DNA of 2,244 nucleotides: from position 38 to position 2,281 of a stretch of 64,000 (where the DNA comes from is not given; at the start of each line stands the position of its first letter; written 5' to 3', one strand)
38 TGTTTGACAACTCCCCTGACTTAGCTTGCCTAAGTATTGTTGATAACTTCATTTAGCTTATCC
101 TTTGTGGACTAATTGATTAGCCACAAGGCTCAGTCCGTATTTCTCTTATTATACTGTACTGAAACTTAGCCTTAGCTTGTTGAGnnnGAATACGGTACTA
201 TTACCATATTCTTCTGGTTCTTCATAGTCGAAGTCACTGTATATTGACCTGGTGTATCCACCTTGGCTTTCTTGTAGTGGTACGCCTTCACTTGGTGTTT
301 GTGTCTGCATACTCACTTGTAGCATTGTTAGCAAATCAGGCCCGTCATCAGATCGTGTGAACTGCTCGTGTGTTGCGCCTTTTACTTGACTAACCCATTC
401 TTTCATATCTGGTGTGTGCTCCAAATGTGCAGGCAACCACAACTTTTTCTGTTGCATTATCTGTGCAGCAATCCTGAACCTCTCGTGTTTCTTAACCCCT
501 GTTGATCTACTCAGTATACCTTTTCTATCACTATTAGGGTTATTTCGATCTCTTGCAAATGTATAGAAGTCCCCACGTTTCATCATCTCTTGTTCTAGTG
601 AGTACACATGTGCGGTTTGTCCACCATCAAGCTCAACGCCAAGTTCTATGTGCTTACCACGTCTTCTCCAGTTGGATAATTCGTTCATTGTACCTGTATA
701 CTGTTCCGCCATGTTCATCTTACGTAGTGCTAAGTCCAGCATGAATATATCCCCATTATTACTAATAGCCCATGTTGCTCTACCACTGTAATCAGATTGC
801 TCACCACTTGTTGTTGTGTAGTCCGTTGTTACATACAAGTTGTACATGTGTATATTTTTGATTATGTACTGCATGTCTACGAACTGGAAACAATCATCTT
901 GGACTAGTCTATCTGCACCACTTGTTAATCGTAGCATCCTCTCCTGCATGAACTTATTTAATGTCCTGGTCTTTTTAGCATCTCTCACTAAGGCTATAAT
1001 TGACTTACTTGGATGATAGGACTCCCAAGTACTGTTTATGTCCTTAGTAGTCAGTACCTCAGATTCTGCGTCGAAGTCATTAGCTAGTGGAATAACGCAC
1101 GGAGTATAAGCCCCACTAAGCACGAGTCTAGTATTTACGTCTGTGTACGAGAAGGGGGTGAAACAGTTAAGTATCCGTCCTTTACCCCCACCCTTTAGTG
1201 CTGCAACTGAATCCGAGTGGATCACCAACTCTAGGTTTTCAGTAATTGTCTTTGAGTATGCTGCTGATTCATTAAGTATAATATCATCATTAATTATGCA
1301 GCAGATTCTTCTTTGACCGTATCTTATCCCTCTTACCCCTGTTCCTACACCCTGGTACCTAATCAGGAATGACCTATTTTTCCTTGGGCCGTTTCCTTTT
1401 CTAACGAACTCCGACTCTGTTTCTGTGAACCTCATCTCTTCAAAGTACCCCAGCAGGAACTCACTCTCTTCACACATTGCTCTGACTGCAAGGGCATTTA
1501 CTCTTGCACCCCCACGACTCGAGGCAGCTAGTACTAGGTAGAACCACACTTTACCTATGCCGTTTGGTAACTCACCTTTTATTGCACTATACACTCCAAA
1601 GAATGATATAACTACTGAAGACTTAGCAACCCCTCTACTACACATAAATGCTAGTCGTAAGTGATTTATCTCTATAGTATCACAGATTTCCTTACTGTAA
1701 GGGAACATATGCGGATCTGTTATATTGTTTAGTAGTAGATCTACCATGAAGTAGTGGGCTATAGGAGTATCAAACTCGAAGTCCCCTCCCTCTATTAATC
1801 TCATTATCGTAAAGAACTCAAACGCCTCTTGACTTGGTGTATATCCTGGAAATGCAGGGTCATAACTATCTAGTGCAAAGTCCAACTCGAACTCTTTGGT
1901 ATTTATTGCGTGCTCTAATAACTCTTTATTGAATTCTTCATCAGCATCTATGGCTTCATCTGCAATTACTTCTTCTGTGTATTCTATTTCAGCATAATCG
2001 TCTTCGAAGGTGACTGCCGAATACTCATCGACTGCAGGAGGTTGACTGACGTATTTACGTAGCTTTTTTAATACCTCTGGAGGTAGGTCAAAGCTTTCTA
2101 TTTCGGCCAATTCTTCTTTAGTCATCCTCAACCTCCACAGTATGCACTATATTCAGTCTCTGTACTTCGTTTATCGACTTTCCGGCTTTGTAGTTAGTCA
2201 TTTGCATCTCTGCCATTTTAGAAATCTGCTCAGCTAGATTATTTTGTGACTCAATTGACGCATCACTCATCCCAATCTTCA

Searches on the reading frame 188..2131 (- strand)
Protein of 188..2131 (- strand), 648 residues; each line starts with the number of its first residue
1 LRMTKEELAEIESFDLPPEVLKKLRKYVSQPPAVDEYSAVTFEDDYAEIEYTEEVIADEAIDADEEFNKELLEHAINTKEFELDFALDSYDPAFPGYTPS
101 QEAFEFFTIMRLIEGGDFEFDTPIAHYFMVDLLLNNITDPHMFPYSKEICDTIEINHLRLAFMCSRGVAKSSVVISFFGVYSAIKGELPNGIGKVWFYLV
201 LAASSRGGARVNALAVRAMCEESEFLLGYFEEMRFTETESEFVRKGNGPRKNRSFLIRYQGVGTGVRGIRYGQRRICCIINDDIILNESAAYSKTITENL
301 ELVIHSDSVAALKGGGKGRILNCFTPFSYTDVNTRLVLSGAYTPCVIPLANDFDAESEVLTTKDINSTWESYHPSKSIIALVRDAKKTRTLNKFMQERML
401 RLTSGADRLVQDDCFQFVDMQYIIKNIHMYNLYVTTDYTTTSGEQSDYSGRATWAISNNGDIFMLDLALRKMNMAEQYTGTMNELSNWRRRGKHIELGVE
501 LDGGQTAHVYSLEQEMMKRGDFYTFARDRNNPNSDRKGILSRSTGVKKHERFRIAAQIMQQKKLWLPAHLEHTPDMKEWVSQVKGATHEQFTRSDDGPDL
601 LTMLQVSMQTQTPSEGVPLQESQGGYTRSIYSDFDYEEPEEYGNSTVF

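Call 15: search_protein_families(library=phrogs, proteins=[window:188-2131:-], max_evalue=0.00001)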
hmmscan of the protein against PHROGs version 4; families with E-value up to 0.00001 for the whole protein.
window:188-2131:- (648 aa): 2 families
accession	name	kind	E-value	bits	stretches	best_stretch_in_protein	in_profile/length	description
phrog_38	-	head and packaging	1.6e-39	137.2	1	116-613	287-708/760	terminase large subunit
phrog_5573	-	head and packaging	4.4e-07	30.6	1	426-615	76-241/250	terminase large subunit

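Call 64: search_protein_families(library=pfam, alignment_id=A4, max_evalue=0.001)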
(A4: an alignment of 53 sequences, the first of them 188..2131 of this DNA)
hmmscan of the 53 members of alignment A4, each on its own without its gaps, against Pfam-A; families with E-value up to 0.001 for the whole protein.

A. member 1, window:188-2131:- (648 aa): 0 families

B. families by the number of members that match (of 53 scanned): 33 families (the first 25 are shown)
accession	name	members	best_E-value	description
PF05265.19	DUF723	2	5.9e-10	Protein of unknown function (DUF723)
PF13245.12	AAA_19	2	1.5e-08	AAA domain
PF14311.12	DUF4379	2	5.6e-08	Probable Treble clef zinc finger domain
PF13604.12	AAA_30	2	2.6e-06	AAA domain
PF10544.15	T5orf172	2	4.4e-06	T5orf172 domain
PF23940.1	DUF7275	1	5.8e-54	Domain of unknown function (DUF7275)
PF02562.22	PhoH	1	3.8e-35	PhoH-like protein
PF00476.26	DNA_pol_A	1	1.9e-17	DNA polymerase family A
PF01555.25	N6_N4_Mtase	1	4.8e-16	DNA methylase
PF18406.6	DUF1281_C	1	2.3e-13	Ferredoxin-like domain in Api92-like protein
PF01145.31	Band_7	1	5.2e-13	SPFH domain / Band 7 family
PF13638.12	PIN_4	1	1.1e-10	PIN domain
PF00574.28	CLP_protease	1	4.7e-10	Clp protease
PF14279.12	HNH_5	1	1.4e-09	HNH endonuclease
PF00959.24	Phage_lysozyme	1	4.5e-09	Phage lysozyme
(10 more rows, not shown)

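Call 65: search_protein_families(library=padloc, alignment_id=A4, max_evalue=0.001)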
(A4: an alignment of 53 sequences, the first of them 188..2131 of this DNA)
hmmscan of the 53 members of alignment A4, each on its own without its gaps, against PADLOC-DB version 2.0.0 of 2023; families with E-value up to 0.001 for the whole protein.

A. member 1, window:188-2131:- (648 aa): 0 families

B. families by the number of members that match (of 53 scanned): 60 families (the first 25 are shown)
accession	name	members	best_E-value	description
PDLC03229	MTase_II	2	2.5e-09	Type II methyltransferase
PDLC03687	HEase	1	2.8e-25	homing endonuclease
PDLC03299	MTase_II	1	6.7e-17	Type II methyltransferase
PDLC03371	MTase_II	1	3.1e-16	Type II methyltransferase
PDLC03339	MTase_II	1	8.6e-14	Type II methyltransferase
PDLC00138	GajB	1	1.5e-12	UrvD helicase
PDLC04134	mad2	1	1.8e-12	mads_2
PDLC03265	MTase_II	1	9.8e-12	Type II methyltransferase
PDLC00132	GajB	1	5.3e-11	UrvD helicase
PDLC03354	MTase_II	1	1.3e-10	Type II methyltransferase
PDLC00122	GajB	1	1.7e-10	UrvD helicase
PDLC03216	MTase_II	1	2.2e-10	Type II methyltransferase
PDLC03300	MTase_II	1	2.6e-10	Type II methyltransferase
PDLC03228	MTase_II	1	5e-09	Type II methyltransferase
PDLC03738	oMTase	1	1.1e-08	orphan methyltransferase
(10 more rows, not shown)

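Call 66: search_dna_similar(query=window:188-2131:-, collection=phages, mode=protein, max_evalue=1e-10, max_rows=15)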
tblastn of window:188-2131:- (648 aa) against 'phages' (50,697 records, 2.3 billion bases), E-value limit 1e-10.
Records with a match: 480; places in all: 480; records where one place covers at least 80% of the query: 410.
Best place of each record, by identity: <60% 480.
By first word of the organism name: Vibrio 107; Pseudomonas 101; Escherichia 68; Klebsiella 29; Erwinia 21; Achromobacter 17; Rhizobium 16; Pectobacterium 14; Salmonella 11; Stenotrophomonas 10; and 23 more.
By host as written in the record: - 84; Pseudomonas aeruginosa 39; Escherichia coli 28; Vibrio breoganii 15; Klebsiella pneumoniae 14; Pseudomonas aeruginosa ATCC 27853 12; Achromobacter xylosoxidans I2BC 12; Pseudomonas aeruginosa PAO1 11; and 127 more.
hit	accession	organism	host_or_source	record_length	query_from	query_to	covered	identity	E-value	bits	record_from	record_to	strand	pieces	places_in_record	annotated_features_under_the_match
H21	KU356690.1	Pseudomonas phage ZC03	Pseudomonas aeruginosa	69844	69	633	87%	28.0%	9e-49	190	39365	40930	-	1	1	hypothetical protein (x2)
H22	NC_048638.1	Pseudomonas phage ZC03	Pseudomonas aeruginosa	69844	69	633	87%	28.0%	9e-49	190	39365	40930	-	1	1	hypothetical protein (x2)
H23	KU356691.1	Pseudomonas phage ZC08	Pseudomonas aeruginosa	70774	69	633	87%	28.0%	1e-48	190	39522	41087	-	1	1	hypothetical protein (x2)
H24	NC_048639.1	Pseudomonas phage ZC08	Pseudomonas aeruginosa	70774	69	633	87%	28.0%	1e-48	190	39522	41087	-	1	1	hypothetical protein (x2)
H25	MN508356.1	Acinetobacter phage VB_ApiP_XC38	Acinetobacter pittii ABC38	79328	62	633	88%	27.6%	6e-45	179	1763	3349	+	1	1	terminase large subunit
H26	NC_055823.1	Acinetobacter phage VB_ApiP_XC38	Acinetobacter pittii ABC38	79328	62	633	88%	27.6%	6e-45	179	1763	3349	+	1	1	terminase large subunit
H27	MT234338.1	Agrobacterium phage OLIVR1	Rhizogenic Agrobacterium biovar 1 ...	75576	87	640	85%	28.4%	7e-40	163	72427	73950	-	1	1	terminase large subunit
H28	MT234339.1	Agrobacterium phage OLIVR2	Rhizogenic Agrobacterium biovar 1 ...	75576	87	640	85%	28.4%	7e-40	163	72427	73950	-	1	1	terminase large subunit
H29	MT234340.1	Agrobacterium phage OLIVR3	Rhizogenic Agrobacterium biovar 1 ...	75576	87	640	85%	28.4%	7e-40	163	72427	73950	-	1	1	terminase large subunit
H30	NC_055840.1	Agrobacterium phage OLIVR1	Rhizogenic Agrobacterium biovar 1 ...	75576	87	640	85%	28.4%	7e-40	163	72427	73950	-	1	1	terminase large subunit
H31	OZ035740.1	Gamaleyavirus AN24P2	-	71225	82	624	84%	28.6%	2e-43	174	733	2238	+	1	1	record has no annotation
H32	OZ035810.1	Gamaleyavirus AN24P2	-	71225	82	624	84%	28.6%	2e-43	174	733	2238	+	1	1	record has no annotation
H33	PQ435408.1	Escherichia phage vB_EcoP_CU10EC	Escherichia coli (ETEC) MTCC-9537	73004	82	624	84%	28.6%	3e-43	173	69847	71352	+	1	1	terminase-like family protein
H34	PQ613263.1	Shigella phage Moonfish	Shigella flexneri PE577 (serotype Y)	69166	82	624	84%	28.6%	5e-43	172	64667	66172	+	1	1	terminase large subunit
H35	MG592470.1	Vibrio phage 1.097.O._10N.286.49.B3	Vibrio sp.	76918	97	645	85%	28.3%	1e-50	196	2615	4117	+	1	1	terminase large subunit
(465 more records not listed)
